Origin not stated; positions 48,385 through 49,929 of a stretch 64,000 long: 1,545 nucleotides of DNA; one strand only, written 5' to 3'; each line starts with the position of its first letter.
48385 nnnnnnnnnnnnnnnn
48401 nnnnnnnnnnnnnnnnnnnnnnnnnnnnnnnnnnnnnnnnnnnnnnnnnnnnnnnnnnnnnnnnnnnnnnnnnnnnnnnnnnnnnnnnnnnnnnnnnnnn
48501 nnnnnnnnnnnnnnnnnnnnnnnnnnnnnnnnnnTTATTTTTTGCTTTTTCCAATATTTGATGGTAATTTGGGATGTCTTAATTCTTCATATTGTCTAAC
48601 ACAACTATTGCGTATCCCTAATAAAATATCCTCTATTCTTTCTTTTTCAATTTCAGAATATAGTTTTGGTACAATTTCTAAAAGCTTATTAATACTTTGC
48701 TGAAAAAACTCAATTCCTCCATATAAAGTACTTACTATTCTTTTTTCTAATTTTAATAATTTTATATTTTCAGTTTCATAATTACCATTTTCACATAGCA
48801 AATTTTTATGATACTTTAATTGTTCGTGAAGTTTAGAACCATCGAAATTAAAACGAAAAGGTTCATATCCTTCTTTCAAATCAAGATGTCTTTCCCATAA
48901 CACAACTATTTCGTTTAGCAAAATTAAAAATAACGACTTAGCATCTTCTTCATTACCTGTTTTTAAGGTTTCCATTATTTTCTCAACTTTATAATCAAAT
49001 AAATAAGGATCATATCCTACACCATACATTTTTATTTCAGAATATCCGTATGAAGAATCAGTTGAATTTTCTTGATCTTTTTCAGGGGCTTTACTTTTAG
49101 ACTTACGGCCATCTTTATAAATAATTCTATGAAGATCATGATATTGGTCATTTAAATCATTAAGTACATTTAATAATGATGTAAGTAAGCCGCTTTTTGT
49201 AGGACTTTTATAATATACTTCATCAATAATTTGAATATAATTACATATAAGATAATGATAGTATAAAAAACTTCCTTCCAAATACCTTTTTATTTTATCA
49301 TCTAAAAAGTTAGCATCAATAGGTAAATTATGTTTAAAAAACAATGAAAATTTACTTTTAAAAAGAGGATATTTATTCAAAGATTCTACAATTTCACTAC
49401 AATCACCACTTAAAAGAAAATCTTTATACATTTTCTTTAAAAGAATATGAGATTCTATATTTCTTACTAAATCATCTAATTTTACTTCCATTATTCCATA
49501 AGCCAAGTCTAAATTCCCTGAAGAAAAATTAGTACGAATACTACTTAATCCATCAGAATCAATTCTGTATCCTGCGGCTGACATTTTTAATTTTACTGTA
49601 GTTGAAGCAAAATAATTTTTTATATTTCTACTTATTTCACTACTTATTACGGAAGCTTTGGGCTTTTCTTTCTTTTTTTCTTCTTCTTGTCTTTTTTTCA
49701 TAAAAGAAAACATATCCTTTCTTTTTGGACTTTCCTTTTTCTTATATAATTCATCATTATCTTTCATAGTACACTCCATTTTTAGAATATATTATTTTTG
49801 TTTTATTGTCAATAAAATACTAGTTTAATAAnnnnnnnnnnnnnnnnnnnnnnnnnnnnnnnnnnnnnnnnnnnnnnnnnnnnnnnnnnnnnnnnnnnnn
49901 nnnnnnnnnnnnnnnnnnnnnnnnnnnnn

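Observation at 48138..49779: Pair of overlapping, mutually paralogous unknown genes inserted between noc and rsmG in the ori-proximal conserved cluster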

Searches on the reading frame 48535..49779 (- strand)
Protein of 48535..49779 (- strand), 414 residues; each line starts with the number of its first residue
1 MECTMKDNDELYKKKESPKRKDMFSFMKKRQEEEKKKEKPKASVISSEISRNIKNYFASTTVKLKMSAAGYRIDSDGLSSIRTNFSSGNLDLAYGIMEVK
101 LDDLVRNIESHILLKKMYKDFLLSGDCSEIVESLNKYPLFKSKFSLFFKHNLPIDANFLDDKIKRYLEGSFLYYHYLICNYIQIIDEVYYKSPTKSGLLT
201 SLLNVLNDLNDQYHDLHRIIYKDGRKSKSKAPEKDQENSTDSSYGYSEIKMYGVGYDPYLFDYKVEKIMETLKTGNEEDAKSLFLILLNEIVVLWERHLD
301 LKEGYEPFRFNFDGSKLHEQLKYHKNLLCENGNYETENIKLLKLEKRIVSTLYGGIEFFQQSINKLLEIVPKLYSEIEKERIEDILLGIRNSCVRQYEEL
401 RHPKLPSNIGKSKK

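Call 4: search_protein_families(library=pfam, proteins=[window:48535-49779:-], max_evalue=1)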
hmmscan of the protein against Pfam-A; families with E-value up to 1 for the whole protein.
window:48535-49779:- (414 aa): 0 families

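Call 5: find_homologous_proteins(query=window:48535-49779:-, max_evalue=0.01)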
Query window:48535-49779:- (414 aa): 1 proteins with E <= 0.01 among 3626 candidates.
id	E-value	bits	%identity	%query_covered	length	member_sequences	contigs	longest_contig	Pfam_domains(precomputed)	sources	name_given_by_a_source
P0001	1.6e-264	895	100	99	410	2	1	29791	-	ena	-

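Call 10: list_cluster_members(proteins=[P0001, P0002])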
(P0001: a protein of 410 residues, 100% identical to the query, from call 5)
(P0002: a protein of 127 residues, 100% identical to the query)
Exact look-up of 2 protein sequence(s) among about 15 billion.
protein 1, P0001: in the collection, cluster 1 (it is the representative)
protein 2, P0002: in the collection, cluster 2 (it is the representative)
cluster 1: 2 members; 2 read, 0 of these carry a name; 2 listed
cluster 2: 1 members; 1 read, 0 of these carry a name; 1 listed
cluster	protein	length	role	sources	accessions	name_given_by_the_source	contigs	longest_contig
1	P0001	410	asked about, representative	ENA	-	-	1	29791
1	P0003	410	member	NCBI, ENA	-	-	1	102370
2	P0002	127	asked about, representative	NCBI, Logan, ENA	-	-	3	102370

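Call 18: search_protein_representatives(protein=window:48535-49779:-)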
Query: 414 residues. Proteins with E-value up to 0.001 (for the whole library): 2; up to 1e-10: 2; up to 1e-30: 1. The best 2 are listed.
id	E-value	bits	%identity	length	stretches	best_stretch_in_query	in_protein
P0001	5.1e-265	895.0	100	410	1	5-414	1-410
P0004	1.2e-12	64.2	30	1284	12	66-115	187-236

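Call 22: search_protein_families(library=phrogs, proteins=[window:48535-49767:-], max_evalue=1)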
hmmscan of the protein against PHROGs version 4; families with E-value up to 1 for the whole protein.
window:48535-49767:- (410 aa): 1 family
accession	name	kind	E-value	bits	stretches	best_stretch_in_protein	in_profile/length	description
phrog_4914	-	head and packaging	0.011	16.4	1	292-350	34-94/213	terminase large subunit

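Call 23: search_protein_families(library=ncbifam, proteins=[window:48535-49767:-], max_evalue=1)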
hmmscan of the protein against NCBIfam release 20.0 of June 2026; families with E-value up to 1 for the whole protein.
window:48535-49767:- (410 aa): 0 families

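Call 24: search_protein_families(library=padloc, proteins=[window:48535-49767:-], max_evalue=1)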
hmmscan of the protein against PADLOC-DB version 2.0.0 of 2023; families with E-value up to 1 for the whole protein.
window:48535-49767:- (410 aa): 0 families

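Call 27: find_related_loci(query=window:48535-49767:-, collection=metagenome_contigs, flank=10000)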
Query window:48535-49767:- (410 aa) in metagenome_contigs; peptide patterns used: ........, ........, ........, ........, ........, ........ (x = any residue, [..] = any of these).
107 stretches matched a pattern; 1 encode a relative of the query (tblastn E <= 1e-3); 1 distinct loci.
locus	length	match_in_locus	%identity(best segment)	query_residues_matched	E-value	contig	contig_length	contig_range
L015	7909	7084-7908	99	1-276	5e-180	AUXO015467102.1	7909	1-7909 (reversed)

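Call 28: find_related_loci(query=window:48535-49767:-, collection=viral_contigs, flank=5000)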
Query window:48535-49767:- (410 aa) in viral_contigs; peptide patterns used: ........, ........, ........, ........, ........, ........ (x = any residue, [..] = any of these).
8 stretches matched a pattern, but none encodes a relative of the query by tblastn (E <= 1e-3).

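Call 30: search_dna_similar(query=window:48535-49767:-, collection=phages, mode=protein, max_evalue=0.01)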
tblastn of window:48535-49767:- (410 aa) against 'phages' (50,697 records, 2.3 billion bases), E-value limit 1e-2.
No match.

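Call 31: search_dna_similar(query=window:48535-49767:-, collection=plasmids, mode=protein, max_evalue=0.01)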
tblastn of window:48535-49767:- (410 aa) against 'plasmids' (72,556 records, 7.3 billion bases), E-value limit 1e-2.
No match.

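Call 36: predict_structure(protein=window:48535-49767:-)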
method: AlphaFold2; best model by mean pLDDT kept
length: 410 residues; sequences in the alignment: 1
mean_pLDDT: 53.7   pTM: 0.37
mean pLDDT of the five models: 53.7, 46.8, 40.2, 39.7, 37.6
residues with pLDDT >= 90: 16; 70-90: 71; 50-70: 136; < 50: 187
segments of 3 or more residues with pLDDT < 50: 1-21, 29-71, 135-137, 141-150, 184-193, 212-252, 299-338, 398-410
pLDDT, mean of each block of 10 residues (from residue 1): 33 35 49 35 34 32 34 60 66 60 61 60 59 52 43 56 57 56 46 50 53 46 31 26 30 69 88 86 79 60 33 33 37 48 63 85 92 85 85 63 32
secondary structure, 60 per line:
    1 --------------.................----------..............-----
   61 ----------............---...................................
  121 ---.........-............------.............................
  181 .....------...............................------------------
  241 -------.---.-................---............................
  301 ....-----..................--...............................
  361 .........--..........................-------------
elements in order: H15-31 H42-55 H71-82 H86-120 H124-132 H134-145 H152-185 H192-222 H254-269 H273-304 H310-327 H330-369 H372-397
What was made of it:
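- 48580..48987 (-): B repeat 2 (residues ~261-396): second copy of the module. The best-predicted parts of the B model fall here: 10-residue-block mean pLDDT 79-88 over residues ~261-290 and 85-92 over ~351-390; residues 299-338 are below 50 (call 36).
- The B model is low-confidence overall (pLDDT 53.7; call 36).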

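Call 40: find_encoding_contigs(protein=P0003, flank=3000, max_places=4)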
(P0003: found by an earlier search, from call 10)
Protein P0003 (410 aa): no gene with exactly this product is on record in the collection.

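Call 41: find_encoding_contigs(protein=P0001, flank=3000, max_places=4)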
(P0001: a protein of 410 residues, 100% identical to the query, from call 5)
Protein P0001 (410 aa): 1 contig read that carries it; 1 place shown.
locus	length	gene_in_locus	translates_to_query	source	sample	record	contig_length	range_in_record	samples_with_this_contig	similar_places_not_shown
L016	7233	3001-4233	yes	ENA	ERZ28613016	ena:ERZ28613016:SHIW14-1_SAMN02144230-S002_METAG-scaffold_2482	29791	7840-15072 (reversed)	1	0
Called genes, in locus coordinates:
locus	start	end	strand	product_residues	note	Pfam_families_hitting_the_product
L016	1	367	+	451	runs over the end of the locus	PF10396:TrmE_N, PF00350:Dynamin_N (faint), PF12631:MnmE_helical, PF01926:MMR_HSR1, PF02421:FeoB_N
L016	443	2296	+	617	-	PF01134:GIDA, PF21680:GIDA_C_1st, PF13932:SAM_GIDA_C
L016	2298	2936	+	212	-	PF02527:GidB, PF13847:Methyltransf_31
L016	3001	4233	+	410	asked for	-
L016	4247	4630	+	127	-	-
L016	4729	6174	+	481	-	-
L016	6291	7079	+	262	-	PF00142:Fer4_NifH, PF01656:CbiA, PF02374:ArsA_ATPase (weak), PF06564:CBP_BcsQ, PF09140:MipZ (weak), PF10609:ParA, PF13614:AAA_31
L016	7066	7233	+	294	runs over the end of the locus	PF02195:ParB_N, PF17762:HTH_ParB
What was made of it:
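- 48535..49767 (-): Gene B, 410 aa from the ATG preceded by GGAG (the longest ORF of 414 aa starts at 49779). Predicted all-helical, soluble, with no TM segment. The same 410-aa product is called on two other contigs (calls 5, 10, 41).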

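Call 43: fold_search(model_id=the predicted structure, library=pdb)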
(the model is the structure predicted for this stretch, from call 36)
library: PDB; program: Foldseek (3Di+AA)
matches with E <= 10: 278; with E <= 0.001: 0
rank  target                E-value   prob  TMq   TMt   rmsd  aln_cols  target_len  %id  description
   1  7rdr_A                5.4e-02  0.89  0.22  0.21  20.3       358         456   10  Circular tandem repeat protein with novel repeat topology and enhanced subunit contact surfaces (released 2021-09-01)
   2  8fbj                  7.9e-02  0.98  0.27  0.34  25.9       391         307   12  Improving the secretion of designed protein assemblies through negative design of cryptic transmembrane domains (released 2023-03-22)
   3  8c6j_S                2.1e-01  0.09  0.09  0.07  38.3       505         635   11  Human spliceosomal PM5 C* complex (released 2023-07-12)
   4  6xns_C                4.2e-01  0.30  0.20  0.24  21.6       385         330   12  C3_crown-05 (released 2020-12-23)
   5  6zpg                  4.8e-01  0.08  0.10  0.09  25.1       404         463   14  Kinesin binding protein (KBP) (released 2020-12-30)
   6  9gm7_C                7.3e-01  0.54  0.23  0.21  15.2       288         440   11  MukBEF in a nucleotide-bound state with open neck gate (monomer) (released 2025-03-26)
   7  6xns_F                7.3e-01  0.21  0.20  0.24  21.3       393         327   11  C3_crown-05 (released 2020-12-23)
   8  7bii_A                7.6e-01  0.18  0.19  0.05  21.7       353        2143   13  Crystal structure of Nematocida HUWE1 (released 2021-07-28)
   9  6qdv_S                7.6e-01  0.04  0.09  0.07  41.0       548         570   12  Human post-catalytic P complex spliceosome (released 2019-02-20)
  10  5cwm                  8.4e-01  0.21  0.17  0.25  19.9       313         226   11  Crystal structure of de novo designed helical repeat protein DHR64 (released 2015-12-16)
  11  4ui9_J                8.4e-01  0.09  0.14  0.12  23.1       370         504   12  Atomic structure of the human Anaphase-Promoting Complex (released 2015-06-17)
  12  5a31_J                8.4e-01  0.09  0.14  0.12  23.1       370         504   12  Structure of the human APC-Cdh1-Hsl1-UbcH10 complex. (released 2015-11-18)
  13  8dtf_A                9.2e-01  0.08  0.12  0.08  25.5       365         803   14  Cryo-EM structure of the full length Arabidopsis SPY with complete TPRs (released 2023-03-08)
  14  7y4i_A                9.6e-01  0.06  0.11  0.07  27.1       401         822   15  Crystal structure of SPINDLY in complex with GDP (released 2022-12-07)
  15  8yfu_B                1.0e+00  0.06  0.11  0.09  25.1       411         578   13  Cryo EM structure of human phosphate channel XPR1 at intermediate state (released 2024-10-09)
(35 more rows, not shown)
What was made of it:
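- On RRNPP (Rap/Rgg-type) receptor with a downstream peptide gene: Foldseek hits to Rap proteins have E 1.5-2 on a low-confidence model (call 43).
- Very weak, non-significant Foldseek hits of the low-confidence B model to MukF and MukBEF chains (E 0.7-1.9, TM 0.2-0.3; call 43).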

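Call 45: search_solved_structures(query=window:48535-49767:-, max_evalue=10)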
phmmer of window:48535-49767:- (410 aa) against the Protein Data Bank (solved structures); distinct sequences matched with E-value up to 10: 1.
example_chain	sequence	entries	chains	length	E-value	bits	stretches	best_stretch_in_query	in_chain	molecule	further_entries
1j8b_A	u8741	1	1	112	1.1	11.6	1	363-403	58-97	YbaB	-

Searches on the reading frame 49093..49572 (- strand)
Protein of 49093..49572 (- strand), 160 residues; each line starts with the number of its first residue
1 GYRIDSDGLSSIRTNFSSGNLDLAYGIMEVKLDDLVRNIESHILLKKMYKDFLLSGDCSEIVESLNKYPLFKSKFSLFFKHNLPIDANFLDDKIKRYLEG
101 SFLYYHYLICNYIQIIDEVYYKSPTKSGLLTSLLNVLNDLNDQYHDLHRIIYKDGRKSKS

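Call 63: find_homologous_proteins(query=A1, max_evalue=1)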
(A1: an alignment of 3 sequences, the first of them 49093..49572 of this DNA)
Query A1 (3 sequences): 1178 candidates shared short words with the query, none scored E <= 1.

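Call 64: search_solved_structures(query=A1, max_evalue=10)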
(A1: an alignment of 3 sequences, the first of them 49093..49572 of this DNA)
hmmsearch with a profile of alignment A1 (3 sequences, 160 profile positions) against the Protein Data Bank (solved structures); distinct sequences matched with E-value up to 10: 8.
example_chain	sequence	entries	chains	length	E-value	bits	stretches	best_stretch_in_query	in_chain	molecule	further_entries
7rdr_A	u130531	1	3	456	2.1e-12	50.3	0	14-41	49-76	Circular tendon repeat protein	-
3o3x_A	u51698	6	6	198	0.0098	18.9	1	71-134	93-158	gp41-5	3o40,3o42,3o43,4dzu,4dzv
3p30_A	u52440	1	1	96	0.26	14.3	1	85-127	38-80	HIV-1 gp41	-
9ri9_B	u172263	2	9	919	0.28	14.2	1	57-99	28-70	NRC3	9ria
6l80_A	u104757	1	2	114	0.83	12.6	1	88-157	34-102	Gamma-tubulin complex subunit mod21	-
1j8b_A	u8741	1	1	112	1.1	12.2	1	111-153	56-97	YbaB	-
6gw3_D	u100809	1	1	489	3.7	10.5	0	44-89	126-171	3,5,7-trioxododecanoyl-CoA synthase,3,5,7-trioxododecanoyl-CoA synthase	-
9ip2_A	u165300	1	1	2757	8.4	9.4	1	79-140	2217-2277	RNA-directed RNA polymerase L,Maltose/maltodextrin-binding periplasmic protein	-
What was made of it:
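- Tried and rejected: The same applies to the designed repeat protein 7rdr (call 64).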
